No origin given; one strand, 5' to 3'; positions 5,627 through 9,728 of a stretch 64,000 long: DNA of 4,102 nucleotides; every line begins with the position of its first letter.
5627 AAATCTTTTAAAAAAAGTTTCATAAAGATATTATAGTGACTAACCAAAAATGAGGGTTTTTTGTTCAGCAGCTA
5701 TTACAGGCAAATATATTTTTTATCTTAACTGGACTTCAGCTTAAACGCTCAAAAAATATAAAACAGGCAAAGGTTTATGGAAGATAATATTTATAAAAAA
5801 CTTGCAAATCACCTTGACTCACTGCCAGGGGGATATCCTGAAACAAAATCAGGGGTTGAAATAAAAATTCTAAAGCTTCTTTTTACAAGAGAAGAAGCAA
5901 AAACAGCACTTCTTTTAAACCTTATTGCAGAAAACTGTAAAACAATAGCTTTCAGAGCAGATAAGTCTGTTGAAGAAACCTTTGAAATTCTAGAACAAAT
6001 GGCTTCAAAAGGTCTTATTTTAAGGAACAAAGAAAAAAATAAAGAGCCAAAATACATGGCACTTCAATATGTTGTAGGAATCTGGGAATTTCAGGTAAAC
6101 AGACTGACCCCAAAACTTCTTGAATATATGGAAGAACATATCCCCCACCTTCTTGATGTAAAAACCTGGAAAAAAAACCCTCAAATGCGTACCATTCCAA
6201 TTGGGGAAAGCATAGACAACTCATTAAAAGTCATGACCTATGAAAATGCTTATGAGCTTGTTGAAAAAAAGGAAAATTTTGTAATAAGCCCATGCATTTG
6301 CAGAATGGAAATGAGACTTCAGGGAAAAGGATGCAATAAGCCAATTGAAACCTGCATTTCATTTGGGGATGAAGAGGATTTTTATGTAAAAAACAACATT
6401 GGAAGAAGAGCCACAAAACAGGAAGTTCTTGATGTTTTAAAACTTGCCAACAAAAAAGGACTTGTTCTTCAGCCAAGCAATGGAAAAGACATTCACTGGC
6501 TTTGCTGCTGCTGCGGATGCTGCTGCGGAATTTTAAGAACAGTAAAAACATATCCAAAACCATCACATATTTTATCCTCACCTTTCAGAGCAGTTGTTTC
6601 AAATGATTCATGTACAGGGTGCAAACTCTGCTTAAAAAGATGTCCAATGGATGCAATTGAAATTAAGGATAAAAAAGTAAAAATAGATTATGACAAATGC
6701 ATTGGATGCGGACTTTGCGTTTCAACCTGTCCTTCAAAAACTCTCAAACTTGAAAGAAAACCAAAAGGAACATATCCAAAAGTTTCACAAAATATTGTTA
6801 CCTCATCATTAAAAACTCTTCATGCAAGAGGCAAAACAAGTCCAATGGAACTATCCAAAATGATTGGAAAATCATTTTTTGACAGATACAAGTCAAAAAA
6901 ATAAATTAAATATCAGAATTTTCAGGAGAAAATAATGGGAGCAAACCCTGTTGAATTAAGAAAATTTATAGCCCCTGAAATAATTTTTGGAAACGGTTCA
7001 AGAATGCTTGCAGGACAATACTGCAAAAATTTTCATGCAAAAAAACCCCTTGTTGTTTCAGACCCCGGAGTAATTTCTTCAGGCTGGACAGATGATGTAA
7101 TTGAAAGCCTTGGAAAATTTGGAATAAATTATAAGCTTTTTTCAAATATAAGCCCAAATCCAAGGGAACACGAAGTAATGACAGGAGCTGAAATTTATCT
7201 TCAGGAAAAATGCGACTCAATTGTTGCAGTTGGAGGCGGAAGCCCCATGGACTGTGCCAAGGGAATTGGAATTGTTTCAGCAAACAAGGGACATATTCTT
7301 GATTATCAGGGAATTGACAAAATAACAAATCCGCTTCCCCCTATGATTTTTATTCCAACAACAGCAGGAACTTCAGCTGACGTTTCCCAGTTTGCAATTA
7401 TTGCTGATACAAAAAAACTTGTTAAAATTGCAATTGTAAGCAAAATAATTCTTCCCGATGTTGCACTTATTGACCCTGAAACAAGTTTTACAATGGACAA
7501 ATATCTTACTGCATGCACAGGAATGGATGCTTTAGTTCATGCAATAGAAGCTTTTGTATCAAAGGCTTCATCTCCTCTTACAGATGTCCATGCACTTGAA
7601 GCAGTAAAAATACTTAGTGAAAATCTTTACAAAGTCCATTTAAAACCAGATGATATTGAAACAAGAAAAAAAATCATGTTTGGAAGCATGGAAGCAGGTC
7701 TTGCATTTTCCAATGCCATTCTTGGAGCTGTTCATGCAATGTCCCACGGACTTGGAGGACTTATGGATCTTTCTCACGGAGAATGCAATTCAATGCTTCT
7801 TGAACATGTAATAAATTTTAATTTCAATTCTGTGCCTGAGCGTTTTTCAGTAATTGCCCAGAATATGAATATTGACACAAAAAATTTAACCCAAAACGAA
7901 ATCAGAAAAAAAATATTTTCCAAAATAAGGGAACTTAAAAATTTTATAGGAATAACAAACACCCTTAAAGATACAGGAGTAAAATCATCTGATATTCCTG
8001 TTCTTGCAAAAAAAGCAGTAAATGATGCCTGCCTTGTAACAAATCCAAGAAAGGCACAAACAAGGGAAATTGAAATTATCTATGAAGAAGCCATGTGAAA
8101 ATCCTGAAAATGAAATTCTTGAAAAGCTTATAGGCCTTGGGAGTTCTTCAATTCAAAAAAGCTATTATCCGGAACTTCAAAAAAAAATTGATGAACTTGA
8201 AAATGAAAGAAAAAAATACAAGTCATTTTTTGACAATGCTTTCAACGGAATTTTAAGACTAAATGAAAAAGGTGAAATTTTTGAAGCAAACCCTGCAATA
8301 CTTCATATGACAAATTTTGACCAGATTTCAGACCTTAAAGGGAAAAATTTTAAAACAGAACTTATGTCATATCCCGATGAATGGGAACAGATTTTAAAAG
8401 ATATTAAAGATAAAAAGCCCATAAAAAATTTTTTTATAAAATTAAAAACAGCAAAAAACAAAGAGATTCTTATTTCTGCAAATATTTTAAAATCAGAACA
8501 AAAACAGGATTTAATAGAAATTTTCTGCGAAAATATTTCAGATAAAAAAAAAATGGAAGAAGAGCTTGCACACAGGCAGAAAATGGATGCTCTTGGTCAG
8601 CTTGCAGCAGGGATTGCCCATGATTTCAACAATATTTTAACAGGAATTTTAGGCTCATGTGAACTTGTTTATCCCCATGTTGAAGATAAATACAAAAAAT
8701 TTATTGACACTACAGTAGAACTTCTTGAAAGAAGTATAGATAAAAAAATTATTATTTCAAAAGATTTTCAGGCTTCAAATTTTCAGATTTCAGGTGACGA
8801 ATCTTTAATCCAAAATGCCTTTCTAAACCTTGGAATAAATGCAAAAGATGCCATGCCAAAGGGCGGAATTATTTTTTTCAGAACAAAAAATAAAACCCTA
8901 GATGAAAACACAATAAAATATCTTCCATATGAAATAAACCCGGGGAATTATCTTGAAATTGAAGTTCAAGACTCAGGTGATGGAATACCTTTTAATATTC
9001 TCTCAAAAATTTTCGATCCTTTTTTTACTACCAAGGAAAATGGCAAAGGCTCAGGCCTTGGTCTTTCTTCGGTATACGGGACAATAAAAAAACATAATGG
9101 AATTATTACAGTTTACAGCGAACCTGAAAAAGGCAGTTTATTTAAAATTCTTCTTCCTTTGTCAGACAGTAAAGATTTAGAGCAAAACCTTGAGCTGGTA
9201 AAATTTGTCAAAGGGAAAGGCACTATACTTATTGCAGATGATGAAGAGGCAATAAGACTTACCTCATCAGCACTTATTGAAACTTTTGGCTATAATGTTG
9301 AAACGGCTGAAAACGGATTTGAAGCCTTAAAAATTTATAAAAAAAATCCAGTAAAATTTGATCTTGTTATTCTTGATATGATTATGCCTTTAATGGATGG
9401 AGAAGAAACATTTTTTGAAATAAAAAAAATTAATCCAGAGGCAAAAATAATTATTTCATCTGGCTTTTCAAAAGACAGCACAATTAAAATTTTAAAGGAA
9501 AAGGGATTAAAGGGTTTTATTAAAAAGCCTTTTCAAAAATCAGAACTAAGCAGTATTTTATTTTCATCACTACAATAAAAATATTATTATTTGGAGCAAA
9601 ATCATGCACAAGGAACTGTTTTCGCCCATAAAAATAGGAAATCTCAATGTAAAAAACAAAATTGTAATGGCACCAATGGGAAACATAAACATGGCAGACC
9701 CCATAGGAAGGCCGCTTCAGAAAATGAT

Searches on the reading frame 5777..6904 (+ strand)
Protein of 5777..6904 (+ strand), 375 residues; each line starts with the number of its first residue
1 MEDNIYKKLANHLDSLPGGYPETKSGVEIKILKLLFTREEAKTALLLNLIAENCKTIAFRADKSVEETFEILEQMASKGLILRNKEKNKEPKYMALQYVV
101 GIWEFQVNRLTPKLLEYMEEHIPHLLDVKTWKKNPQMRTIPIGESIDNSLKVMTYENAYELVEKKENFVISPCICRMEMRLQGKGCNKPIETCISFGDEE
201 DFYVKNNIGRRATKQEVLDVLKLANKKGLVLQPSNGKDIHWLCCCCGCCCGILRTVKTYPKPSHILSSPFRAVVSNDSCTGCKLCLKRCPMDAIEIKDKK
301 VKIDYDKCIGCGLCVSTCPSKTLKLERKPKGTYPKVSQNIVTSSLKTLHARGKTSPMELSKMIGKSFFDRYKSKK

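Call 33: search_protein_families(library=pfam, proteins=[window:5777-6904:+], max_evalue=0.001)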
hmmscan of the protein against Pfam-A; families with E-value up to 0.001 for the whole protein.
window:5777-6904:+ (375 aa): 13 families
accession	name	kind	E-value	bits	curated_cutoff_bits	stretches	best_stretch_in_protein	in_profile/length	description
PF14697.11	Fer4_21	-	3.8e-14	53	35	2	272-321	1-55/59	4Fe-4S dicluster domain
PF00037.32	Fer4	-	2.7e-12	46.4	21.1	2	301-321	1-21/24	4Fe-4S binding domain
PF12837.12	Fer4_6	-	1.2e-11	44.4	25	1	300-320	1-21/24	4Fe-4S binding domain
PF13237.11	Fer4_10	-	1.3e-10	41.4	25.5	1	273-319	3-53/53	4Fe-4S dicluster domain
PF12838.12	Fer4_7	-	2.1e-10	41.4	27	1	278-321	1-51/52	4Fe-4S dicluster domain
PF13187.11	Fer4_9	-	8e-09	35.8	27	1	279-321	2-50/52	4Fe-4S dicluster domain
PF12797.12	Fer4_2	-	2.4e-08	33.8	24.5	1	300-320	2-22/22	4Fe-4S binding domain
PF25160.1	LdpA_Fe-S-bd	-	2.8e-07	30.7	27.6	1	285-323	9-43/49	LdpA Fe-S cluster-binding domain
PF13183.11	Fer4_8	-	2.9e-06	28.1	27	0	306-328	3-25/68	4Fe-4S dicluster domain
PF13484.11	Fer4_16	-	1.7e-05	26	30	0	307-339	1-32/66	4Fe-4S double cluster binding domain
PF12800.12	Fer4_4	-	4.7e-05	23.8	24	1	306-319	2-15/17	4Fe-4S binding domain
PF13370.11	Fer4_13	-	0.00015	22.8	24.5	0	303-320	1-18/58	4Fe-4S single cluster domain of Ferredoxin I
PF13459.11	Fer4_15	-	0.00092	20.3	22.4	1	301-320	1-20/66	4Fe-4S single cluster domain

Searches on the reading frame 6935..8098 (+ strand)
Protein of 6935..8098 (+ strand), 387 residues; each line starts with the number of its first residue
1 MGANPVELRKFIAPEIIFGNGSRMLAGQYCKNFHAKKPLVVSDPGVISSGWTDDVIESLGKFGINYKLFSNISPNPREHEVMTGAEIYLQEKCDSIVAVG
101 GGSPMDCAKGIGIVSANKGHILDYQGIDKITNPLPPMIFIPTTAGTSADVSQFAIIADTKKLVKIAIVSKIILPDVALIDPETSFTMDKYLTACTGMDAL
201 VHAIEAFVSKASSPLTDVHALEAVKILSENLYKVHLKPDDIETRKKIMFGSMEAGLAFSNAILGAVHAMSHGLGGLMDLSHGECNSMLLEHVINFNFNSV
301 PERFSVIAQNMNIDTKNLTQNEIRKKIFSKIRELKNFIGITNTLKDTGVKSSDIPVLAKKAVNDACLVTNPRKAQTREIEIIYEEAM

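Call 33: search_protein_families(library=pfam, proteins=[window:6935-8098:+], max_evalue=0.001)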
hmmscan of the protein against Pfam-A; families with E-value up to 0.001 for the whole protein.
window:6935-8098:+ (387 aa): 3 families
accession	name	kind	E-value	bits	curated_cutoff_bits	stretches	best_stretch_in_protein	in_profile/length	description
PF25137.1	ADH_Fe_C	-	8.2e-58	195.7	27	1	192-387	1-194/194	Fe-containing alcohol dehydrogenase family, C-terminal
PF00465.25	Fe-ADH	-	7.4e-48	162.8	31.3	1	14-181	2-168/168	Iron-containing alcohol dehydrogenase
PF13685.12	Fe-ADH_2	-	1.8e-07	31.7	28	1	21-112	5-94/149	Iron-containing alcohol dehydrogenase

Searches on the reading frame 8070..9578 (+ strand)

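Call 33: search_protein_families(library=pfam, proteins=[window:8070-9578:+], max_evalue=0.001)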
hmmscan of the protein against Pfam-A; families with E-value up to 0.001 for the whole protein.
window:8070-9578:+ (502 aa): 5 families
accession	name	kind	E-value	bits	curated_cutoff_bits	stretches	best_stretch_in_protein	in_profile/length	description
PF00072.30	Response_reg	-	1.9e-23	83.2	30.2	1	386-496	1-109/111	Response regulator receiver domain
PF02518.31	HATPase_c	-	3.3e-18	66.6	26.4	1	242-365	1-110/111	Histidine kinase-, DNA gyrase B-, and HSP90-like ATPase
PF00989.32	PAS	-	1.6e-07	31.7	22.6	1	49-147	2-101/113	PAS fold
PF00512.31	HisKA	-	1.9e-05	25.1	26.9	1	175-220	2-48/66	His Kinase A (phospho-acceptor) domain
PF13188.13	PAS_8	-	0.00014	22.1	21.8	0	49-105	2-53/65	PAS domain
